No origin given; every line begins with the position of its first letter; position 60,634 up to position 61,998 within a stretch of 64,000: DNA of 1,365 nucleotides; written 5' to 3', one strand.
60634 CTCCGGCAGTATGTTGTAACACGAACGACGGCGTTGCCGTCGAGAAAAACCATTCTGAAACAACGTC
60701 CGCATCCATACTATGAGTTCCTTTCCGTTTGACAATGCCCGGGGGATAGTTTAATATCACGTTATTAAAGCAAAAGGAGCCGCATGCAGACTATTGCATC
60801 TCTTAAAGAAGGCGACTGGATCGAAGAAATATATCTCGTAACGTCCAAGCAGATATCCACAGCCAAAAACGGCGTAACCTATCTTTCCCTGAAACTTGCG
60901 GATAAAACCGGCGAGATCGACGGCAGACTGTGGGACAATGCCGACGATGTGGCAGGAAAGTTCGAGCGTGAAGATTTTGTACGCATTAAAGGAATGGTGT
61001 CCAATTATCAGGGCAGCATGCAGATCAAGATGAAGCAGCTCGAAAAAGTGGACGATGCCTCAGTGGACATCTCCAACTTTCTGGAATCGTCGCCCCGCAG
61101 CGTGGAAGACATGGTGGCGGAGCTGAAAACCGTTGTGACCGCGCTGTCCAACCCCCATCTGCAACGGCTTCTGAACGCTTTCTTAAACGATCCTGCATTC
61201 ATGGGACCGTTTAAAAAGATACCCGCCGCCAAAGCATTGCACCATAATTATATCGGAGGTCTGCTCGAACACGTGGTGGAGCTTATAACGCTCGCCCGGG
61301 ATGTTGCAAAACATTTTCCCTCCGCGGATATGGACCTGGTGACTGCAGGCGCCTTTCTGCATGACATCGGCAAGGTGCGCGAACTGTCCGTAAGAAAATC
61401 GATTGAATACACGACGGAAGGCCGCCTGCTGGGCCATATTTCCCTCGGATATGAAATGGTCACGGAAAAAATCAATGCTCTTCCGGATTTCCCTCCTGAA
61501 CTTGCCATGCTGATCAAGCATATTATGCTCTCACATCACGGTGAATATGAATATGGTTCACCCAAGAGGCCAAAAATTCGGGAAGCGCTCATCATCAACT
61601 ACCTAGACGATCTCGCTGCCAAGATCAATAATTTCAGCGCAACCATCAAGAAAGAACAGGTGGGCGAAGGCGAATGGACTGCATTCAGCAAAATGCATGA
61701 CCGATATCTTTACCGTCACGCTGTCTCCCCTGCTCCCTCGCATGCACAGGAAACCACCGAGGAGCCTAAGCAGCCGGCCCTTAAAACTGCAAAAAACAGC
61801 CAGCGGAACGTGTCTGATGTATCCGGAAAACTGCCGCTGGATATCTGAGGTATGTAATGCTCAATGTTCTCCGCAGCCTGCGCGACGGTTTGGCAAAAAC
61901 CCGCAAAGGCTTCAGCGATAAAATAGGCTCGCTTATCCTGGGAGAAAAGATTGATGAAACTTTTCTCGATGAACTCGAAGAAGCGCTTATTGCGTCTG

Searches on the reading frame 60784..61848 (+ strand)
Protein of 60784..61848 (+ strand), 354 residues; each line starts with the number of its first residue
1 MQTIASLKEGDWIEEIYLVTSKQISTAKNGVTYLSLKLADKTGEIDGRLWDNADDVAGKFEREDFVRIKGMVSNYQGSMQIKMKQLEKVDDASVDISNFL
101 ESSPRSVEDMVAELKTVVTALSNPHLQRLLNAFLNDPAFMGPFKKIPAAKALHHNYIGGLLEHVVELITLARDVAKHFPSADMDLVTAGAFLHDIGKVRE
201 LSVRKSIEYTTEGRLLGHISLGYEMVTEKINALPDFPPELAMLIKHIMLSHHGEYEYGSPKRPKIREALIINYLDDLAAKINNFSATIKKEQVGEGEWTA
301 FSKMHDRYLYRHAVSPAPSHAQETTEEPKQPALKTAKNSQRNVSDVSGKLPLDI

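Call 49: search_protein_families(library=pfam, proteins=[window:60784-61848:+], max_evalue=0.0001)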
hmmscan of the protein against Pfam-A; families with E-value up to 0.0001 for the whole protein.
window:60784-61848:+ (354 aa): 3 families
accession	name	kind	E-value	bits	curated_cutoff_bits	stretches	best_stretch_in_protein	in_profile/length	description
PF01966.28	HD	-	1.2e-15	58.2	22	1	161-279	2-115/116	HD domain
PF01336.31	tRNA_anti-codon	-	6e-10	39.4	27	1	20-88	8-74/75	OB-fold nucleic acid binding domain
PF07514.17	TraI_2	-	1.4e-05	24.6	23.9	1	119-176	27-82/324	Putative helicase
